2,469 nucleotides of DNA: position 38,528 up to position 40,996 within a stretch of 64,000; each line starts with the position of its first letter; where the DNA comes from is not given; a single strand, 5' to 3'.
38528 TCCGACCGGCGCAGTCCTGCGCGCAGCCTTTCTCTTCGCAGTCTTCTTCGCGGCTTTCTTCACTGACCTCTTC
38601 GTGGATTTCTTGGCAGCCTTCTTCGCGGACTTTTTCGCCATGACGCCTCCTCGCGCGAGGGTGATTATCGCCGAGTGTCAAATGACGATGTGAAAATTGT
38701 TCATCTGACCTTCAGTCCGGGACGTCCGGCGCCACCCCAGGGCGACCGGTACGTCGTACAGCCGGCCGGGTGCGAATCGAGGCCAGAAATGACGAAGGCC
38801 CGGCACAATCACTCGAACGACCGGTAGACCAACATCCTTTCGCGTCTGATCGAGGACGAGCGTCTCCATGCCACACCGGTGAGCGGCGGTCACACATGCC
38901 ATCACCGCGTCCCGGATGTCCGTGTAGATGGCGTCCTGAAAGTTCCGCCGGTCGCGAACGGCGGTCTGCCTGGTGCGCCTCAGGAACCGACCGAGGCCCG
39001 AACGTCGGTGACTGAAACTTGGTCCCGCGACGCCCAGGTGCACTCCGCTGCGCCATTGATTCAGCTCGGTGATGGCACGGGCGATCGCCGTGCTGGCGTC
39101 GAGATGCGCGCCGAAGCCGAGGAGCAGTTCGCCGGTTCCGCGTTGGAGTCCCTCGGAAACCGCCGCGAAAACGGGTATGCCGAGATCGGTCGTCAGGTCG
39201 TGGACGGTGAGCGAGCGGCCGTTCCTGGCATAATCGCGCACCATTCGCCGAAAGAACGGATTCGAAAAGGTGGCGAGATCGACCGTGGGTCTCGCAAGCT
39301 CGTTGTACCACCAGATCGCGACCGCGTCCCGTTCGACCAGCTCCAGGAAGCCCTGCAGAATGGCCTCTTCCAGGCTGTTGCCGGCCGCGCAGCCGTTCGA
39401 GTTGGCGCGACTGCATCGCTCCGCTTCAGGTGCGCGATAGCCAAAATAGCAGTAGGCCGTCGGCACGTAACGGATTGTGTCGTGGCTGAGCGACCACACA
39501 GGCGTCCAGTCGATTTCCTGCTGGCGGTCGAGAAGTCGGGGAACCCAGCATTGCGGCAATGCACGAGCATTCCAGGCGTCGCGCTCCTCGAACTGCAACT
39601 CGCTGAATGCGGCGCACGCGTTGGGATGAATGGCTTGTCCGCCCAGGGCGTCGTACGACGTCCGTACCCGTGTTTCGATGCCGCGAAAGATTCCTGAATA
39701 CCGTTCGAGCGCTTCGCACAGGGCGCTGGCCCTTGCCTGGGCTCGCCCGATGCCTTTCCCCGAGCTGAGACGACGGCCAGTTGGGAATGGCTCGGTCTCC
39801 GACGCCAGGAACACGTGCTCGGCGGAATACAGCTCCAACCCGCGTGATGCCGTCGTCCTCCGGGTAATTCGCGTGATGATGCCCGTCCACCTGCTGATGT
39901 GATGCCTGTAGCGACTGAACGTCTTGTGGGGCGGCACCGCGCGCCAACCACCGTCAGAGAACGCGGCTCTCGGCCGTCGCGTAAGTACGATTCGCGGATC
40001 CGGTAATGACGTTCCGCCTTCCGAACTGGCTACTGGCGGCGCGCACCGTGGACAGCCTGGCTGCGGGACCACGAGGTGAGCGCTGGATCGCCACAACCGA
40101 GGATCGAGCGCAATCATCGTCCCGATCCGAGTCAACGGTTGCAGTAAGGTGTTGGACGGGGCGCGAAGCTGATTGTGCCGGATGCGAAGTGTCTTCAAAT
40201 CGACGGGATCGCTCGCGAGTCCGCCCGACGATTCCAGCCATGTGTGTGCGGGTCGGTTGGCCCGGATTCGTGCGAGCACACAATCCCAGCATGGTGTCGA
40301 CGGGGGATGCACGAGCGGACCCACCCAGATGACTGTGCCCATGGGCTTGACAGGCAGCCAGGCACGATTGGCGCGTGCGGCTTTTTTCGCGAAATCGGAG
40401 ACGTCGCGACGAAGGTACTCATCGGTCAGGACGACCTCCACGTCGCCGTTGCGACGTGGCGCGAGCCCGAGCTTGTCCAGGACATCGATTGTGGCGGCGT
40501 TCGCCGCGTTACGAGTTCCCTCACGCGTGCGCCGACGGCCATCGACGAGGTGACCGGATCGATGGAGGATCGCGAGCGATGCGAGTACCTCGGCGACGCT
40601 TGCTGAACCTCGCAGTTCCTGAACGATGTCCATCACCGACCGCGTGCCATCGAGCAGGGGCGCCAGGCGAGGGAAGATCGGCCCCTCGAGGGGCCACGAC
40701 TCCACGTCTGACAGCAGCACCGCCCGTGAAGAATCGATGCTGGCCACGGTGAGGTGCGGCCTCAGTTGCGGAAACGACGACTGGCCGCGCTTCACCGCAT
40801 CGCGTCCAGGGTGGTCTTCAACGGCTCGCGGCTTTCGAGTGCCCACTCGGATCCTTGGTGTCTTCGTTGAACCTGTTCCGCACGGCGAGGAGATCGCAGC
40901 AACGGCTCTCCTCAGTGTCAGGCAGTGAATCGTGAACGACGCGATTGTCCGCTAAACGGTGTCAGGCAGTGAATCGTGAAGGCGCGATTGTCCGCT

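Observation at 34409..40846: Compact TOMM/LAP-like RiPP locus: kinase-coupled SagB dehydrogenase convergent with a Nif11-type precursor and a fused E1-like/YcaO cyclodehydratase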

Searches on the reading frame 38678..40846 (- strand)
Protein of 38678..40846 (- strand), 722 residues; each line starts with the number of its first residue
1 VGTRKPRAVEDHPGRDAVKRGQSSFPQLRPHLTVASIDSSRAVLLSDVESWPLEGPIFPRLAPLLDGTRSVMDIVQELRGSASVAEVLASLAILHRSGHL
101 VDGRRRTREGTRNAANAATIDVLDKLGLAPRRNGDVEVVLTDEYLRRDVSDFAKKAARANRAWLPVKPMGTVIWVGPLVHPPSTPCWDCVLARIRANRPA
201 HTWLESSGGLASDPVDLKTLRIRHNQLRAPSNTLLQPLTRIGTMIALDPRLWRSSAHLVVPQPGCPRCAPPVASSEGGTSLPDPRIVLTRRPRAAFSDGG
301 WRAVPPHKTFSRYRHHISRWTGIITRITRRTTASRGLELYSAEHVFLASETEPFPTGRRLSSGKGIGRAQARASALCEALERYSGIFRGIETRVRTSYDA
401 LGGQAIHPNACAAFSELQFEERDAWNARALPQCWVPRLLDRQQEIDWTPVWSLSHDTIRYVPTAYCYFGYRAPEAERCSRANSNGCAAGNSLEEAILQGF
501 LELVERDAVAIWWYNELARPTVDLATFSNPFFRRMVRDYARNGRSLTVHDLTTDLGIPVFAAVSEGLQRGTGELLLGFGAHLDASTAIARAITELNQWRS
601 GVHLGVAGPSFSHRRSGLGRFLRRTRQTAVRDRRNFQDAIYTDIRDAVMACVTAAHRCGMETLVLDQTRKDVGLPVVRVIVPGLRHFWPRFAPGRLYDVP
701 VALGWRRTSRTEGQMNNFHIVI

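Call 3: search_protein_families(library=pfam, proteins=[window:38678-40846:-], max_evalue=0.01)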
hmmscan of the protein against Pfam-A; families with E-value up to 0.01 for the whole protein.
window:38678-40846:- (722 aa): 2 families
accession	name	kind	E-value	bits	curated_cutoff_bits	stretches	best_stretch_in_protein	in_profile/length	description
PF02624.21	YcaO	-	4.4e-97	325.7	25.7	1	362-685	1-325/325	YcaO cyclodehydratase, ATP-ad Mg2+-binding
PF21084.3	DUF4423_like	-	3.6e-05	24.4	24.1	1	27-100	1-74/76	Winged Helix-turn-helix domain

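Call 4: search_protein_families(library=ncbifam, proteins=[window:38678-40846:-], max_evalue=0.01)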
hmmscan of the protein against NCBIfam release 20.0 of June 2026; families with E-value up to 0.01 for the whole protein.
window:38678-40846:- (722 aa): 6 families
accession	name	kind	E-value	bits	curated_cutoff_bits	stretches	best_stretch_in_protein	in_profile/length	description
TIGR03604.1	TOMM_cyclo_SagD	subfamily_domain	9.8e-80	268.2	219.25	2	363-600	1-230/377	thiazole/oxazole-forming peptide maturase, SagD family component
TIGR03266.1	methan_mark_1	equivalog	4.1e-48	164.2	365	1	357-687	51-365/376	YcaO-related McrA-glycine thioamidation protein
TIGR00702.1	TIGR00702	domain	9.6e-39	133.5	75.65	1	360-685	50-365/377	YcaO-type kinase domain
TIGR03882.1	cyclo_dehyd_2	equivalog_domain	2.4e-27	96.1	36.9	1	161-324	1-164/164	TOMM precursor leader peptide-binding protein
NF040716.1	YcaO_for_S12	equivalog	5.2e-10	38.4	700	1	483-605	177-298/571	30S ribosomal protein S12 methylthiotransferase accessory factor YcaO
TIGR03549.1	TIGR03549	equivalog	2.6e-06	26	900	1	483-604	325-445/723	OsmC domain/YcaO domain-containing protein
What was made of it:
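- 38678..40846 (-): Fused winged-helix RRE / E1-like / YcaO cyclodehydratase (722 aa as listed). The true start may be about 25 codons downstream. TIGR03604 268 bits, TIGR03882 96 bits, PF02624 326 bits and PF21084 (calls 3, 4).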

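Call 10: find_related_loci(query=window:38678-40846:-, collection=genome_contigs, flank=10000)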
Query window:38678-40846:- (722 aa) in genome_contigs; peptide patterns used: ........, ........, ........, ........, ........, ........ (x = any residue, [..] = any of these).
32 stretches matched a pattern; 6 encode a relative of the query (tblastn E <= 1e-3); 6 distinct loci.
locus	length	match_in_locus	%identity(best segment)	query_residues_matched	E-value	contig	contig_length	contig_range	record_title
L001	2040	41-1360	62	283-722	0e+0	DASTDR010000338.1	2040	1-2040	MAG TPA_asm: Gemmatimonadales bacterium isolate SMAG_U826 k141_192747, whole genome shotgun sequence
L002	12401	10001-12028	36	41-722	4e-104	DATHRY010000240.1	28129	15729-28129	MAG TPA_asm: Longimicrobiales bacterium isolate SMAG_U16037 k141_227599, whole genome shotgun sequence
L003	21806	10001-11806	37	139-722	8e-90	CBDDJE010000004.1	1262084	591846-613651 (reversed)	MAG: Longimicrobiales bacterium isolate 6353df98-31e2-49de-988c-97e44199e14f genome assembly, contig: contig_4, whole ge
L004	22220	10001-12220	33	27-716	4e-97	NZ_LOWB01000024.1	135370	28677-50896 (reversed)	Burkholderia sp. TSV86 TSV86_120, whole genome shotgun sequence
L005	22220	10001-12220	34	27-716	1e-94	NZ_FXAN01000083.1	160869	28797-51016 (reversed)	Burkholderia singularis strain LMG 28154, whole genome shotgun sequence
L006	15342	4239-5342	36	348-721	1e-41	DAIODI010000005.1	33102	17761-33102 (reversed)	MAG TPA_asm: Aestuariivirgaceae bacterium isolate CTOTU1230 NODE_573_length_33102_cov_8.326142, whole genome shotgun seq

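Call 19: search_protein_families(library=ncbifam, proteins=[L004:9540-9890:+, L004:4829-9187:+, L004:10001-12220:+, L002:12220-12399:+, L001:1407-1688:+], max_evalue=0.1)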
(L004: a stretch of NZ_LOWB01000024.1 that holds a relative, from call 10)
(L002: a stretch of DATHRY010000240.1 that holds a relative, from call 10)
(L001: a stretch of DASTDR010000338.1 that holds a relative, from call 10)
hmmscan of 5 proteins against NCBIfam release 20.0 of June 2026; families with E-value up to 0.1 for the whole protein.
L004:9540-9890:+ (116 aa): 2 families
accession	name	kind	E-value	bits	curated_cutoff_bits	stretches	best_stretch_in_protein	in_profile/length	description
TIGR03795.1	RNP_Burkhold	subfamily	3.2e-40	137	41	1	4-112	1-114/114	BMA_0021/BMA_0022 family TOMM bacteriocin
TIGR03793.1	leader_NHLP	domain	4.9e-05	23.1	50.9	1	17-68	3-53/77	NHLP leader peptide family RiPP precursor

L004:4829-9187:+ (1453 aa): 20 families
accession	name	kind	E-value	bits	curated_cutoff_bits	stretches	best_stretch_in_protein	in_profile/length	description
TIGR03903.1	TOMM_kin_cyc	equivalog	0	1733.7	705.75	1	174-1438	1-1266/1267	TOMM system kinase/cyclase fusion protein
NF033483.0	PknB_PASTA_kin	equivalog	3e-68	231.3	450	1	151-420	7-268/563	Stk1 family PASTA domain-containing Ser/Thr kinase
NF052427.1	StpK7MSMEG_1200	equivalog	1.1e-40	139.7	900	1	151-451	7-298/601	serine/threonine protein kinase StpK7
NF047741.1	antiphage_MADS6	equivalog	8.8e-35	120.3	460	2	256-420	303-460/612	methylation-associated defense system protein kinase MAD6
NF009651.0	PRK13184.1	equivalog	1.5e-26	92.7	839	1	150-415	1-285/932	serine/threonine-protein kinase PknD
NF038150.1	lanthi_synth_IV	equivalog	4.4e-24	84.8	650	1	144-443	182-460/851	class IV lanthionine synthetase LanL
NF053615.1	SerThrKinAfsKStmc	equivalog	2e-22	79.7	1300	1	158-375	20-226/809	protein serine/threonine kinase AfsK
NF033442.0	BREX_PglW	equivalog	1.3e-17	62.8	990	1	174-417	231-483/1391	BREX system serine/threonine kinase PglW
NF038151.1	lanthi_synth_III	equivalog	4.8e-11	41.8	575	1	146-357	216-424/833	class III lanthionine synthetase LanKC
NF058632.1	SerThrKinPrkT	equivalog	6.8e-11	41.7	280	1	151-311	21-172/322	serine/threonine protein kinase PrkT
NF043056.1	T4SS_LegK1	equivalog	6.2e-08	31.7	550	1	269-350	206-278/516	Dot/Icm T4SS effector kinase LegK1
TIGR03724.2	arch_bud32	equivalog_domain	0.00012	21.7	125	1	230-304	71-133/193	KEOPS complex kinase/ATPase Bud32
NF033575.1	blaRHO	exception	0.0021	17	825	1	395-473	16-95/380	RHO family class C beta-lactamase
TIGR00764.1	lon_rel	equivalog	0.0071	15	516.6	1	674-705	31-62/608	ATP-dependent protease LonB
NF007174.0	PRK09605.1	equivalog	0.011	14.3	447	1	230-304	414-475/535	bifunctional N(6)-L-threonylcarbamoyladenine synthase/serine/threonine protein kinase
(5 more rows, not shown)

L004:10001-12220:+ (740 aa): 6 families
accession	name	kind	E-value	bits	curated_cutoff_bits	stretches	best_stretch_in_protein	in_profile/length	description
TIGR03604.1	TOMM_cyclo_SagD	subfamily_domain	3.7e-71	240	219.25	1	382-740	1-370/377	thiazole/oxazole-forming peptide maturase, SagD family component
TIGR03266.1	methan_mark_1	equivalog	1.8e-37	129.2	365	2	380-621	55-267/376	YcaO-related McrA-glycine thioamidation protein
TIGR00702.1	TIGR00702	domain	2.2e-36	125.7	75.65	1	379-708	50-364/377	YcaO-type kinase domain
TIGR03882.1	cyclo_dehyd_2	equivalog_domain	5.2e-25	88.6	36.9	1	179-341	14-164/164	TOMM precursor leader peptide-binding protein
NF040716.1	YcaO_for_S12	equivalog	2.7e-08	32.7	700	1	380-621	55-290/571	30S ribosomal protein S12 methylthiotransferase accessory factor YcaO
TIGR03549.1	TIGR03549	equivalog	0.0014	17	900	1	508-621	324-438/723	OsmC domain/YcaO domain-containing protein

L002:12220-12399:+ (60 aa): 3 families
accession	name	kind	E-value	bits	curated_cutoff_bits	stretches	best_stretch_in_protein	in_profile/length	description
TIGR03798.1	leader_Nif11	subfamily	1.4e-06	28.5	32.3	1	2-57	1-59/68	Nif11-like leader peptide family RiPP precursor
NF042916.1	IncP_KfrC_dom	domain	0.019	15.2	99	1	5-53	89-136/152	IncP plasmid survival protein KfrC family protein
NF052375.1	antisigma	equivalog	0.025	14.6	100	1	2-38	10-46/217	anti-sigma factor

L001:1407-1688:+ (93 aa): 1 family
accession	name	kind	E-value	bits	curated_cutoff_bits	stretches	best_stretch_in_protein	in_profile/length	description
TIGR03798.1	leader_Nif11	subfamily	0.0088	16.3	32.3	1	52-75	28-51/68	Nif11-like leader peptide family RiPP precursor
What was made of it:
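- Closest known: NHLP-Burk kinase-associated TOMM systems. Same: A fused docking/YcaO protein from the same broad clade (33-34% identity to the Burkholderia L004/L005 proteins; calls 10, 19).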
